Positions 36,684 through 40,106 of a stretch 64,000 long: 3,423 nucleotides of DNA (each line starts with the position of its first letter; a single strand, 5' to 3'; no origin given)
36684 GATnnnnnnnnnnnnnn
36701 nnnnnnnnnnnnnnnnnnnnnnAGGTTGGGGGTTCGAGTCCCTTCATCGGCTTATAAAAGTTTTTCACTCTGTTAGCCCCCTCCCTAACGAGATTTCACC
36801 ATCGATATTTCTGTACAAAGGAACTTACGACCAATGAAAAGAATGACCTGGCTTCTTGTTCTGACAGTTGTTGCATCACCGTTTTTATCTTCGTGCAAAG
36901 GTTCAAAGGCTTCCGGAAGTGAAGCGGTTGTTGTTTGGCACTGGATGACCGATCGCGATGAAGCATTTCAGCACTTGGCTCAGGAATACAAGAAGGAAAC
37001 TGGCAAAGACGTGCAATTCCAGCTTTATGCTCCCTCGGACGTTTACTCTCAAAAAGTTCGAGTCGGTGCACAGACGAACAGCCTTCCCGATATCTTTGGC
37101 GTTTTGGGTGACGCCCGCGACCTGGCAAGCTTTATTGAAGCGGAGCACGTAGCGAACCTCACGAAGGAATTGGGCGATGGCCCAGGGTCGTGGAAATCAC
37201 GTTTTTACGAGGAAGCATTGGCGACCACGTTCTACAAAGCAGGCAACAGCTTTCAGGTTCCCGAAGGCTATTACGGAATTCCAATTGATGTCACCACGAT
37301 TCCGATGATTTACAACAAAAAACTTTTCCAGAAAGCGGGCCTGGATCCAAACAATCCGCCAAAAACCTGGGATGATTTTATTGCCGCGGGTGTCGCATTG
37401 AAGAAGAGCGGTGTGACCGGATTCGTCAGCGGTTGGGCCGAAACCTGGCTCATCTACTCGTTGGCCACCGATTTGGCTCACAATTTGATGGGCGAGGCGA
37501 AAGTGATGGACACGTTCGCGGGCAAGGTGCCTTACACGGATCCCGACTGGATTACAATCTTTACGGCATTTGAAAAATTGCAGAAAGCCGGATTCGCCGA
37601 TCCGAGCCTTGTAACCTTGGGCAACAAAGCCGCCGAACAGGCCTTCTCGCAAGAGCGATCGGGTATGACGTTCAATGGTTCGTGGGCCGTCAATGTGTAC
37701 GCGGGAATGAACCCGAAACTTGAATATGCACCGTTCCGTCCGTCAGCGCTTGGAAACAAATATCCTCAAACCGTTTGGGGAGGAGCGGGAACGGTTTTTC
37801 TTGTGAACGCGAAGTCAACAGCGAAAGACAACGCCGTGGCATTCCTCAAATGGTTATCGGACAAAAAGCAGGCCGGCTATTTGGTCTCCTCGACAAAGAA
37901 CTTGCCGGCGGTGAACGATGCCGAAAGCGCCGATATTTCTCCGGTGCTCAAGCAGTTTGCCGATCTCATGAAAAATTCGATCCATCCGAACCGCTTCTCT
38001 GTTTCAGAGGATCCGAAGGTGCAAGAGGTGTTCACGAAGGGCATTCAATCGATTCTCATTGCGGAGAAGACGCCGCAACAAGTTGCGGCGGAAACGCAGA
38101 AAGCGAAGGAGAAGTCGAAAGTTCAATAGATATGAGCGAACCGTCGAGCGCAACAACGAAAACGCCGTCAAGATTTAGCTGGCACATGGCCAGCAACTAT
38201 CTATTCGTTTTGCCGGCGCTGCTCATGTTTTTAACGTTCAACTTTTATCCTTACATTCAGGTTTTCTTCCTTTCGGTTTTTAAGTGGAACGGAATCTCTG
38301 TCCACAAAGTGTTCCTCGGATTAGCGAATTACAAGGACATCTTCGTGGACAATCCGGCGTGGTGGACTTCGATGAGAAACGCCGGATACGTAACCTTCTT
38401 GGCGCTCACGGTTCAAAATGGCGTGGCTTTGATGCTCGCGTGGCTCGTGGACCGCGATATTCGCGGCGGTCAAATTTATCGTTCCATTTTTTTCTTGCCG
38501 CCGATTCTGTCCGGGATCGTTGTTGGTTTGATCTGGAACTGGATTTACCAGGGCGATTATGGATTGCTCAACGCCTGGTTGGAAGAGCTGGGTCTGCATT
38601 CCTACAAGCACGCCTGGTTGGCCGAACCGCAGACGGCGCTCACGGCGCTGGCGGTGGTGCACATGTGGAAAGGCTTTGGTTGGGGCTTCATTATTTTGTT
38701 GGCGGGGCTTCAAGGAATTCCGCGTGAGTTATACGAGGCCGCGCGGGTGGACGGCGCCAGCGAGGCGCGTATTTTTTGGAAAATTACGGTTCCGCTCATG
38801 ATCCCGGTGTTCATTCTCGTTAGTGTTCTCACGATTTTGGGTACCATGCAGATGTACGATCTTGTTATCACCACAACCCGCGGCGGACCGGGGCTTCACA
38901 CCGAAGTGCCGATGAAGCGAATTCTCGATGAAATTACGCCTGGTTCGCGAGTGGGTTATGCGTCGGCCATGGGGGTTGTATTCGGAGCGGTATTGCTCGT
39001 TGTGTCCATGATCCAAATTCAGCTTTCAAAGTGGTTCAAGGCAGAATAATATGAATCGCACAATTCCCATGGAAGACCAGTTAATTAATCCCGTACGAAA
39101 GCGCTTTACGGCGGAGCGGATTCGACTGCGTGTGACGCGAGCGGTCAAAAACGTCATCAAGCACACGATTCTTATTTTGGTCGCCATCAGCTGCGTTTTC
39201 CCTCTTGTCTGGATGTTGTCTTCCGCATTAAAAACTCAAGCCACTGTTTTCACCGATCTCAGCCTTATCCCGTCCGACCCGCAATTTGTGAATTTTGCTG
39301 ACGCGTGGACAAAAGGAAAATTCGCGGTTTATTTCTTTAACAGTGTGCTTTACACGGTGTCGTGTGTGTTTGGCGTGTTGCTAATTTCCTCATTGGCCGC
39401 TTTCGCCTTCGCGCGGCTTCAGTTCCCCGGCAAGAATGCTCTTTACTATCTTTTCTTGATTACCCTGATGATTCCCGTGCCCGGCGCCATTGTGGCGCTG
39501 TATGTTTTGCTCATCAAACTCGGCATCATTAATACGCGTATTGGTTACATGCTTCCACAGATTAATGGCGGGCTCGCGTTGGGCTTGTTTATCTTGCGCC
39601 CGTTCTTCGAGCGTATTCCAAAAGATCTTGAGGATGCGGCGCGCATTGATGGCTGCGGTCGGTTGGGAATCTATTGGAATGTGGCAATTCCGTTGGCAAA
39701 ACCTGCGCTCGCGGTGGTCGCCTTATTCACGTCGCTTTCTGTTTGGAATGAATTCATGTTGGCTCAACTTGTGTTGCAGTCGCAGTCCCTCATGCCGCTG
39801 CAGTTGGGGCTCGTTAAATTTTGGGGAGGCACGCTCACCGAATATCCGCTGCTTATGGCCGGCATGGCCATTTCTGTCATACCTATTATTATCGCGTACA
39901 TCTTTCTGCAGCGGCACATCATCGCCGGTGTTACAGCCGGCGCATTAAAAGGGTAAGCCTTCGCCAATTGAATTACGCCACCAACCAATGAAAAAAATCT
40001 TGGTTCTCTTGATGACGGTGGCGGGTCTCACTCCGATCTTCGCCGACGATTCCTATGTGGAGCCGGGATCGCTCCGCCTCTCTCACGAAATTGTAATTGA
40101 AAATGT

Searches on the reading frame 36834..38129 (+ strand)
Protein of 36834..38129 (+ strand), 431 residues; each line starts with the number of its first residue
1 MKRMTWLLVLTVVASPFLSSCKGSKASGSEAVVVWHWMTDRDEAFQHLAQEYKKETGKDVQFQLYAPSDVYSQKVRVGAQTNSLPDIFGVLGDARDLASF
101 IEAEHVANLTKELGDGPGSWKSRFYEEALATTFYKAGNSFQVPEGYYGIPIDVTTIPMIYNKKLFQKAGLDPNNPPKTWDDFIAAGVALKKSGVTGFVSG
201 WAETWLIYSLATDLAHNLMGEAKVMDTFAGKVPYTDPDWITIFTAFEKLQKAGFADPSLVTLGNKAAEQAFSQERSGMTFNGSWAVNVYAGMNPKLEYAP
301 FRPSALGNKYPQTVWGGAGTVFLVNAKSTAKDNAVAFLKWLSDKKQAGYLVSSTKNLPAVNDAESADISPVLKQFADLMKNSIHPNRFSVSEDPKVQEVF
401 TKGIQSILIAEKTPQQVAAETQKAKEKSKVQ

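Call 86: search_protein_families(library=pfam, proteins=[window:36834-38129:+], max_evalue=0.0001)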
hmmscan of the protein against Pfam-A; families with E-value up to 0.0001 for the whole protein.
window:36834-38129:+ (431 aa): 2 families
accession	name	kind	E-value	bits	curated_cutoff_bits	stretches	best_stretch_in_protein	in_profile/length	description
PF01547.30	SBP_bac_1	-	1.8e-37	130.4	26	1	38-347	4-306/307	Bacterial extracellular solute-binding protein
PF13416.11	SBP_bac_8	-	4.6e-30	105.8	27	1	48-365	2-267/279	Bacterial extracellular solute-binding protein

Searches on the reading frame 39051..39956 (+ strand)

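Call 63: search_protein_families(library=pfam, proteins=[window:39051-39956:+], max_evalue=0.001)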
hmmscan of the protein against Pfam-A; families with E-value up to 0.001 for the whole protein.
window:39051-39956:+ (301 aa): 1 family
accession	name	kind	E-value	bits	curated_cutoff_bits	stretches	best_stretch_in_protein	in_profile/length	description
PF00528.27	BPD_transp_1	-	1.4e-13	51.4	26.4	1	112-293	4-181/184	Binding-protein-dependent transport system inner membrane component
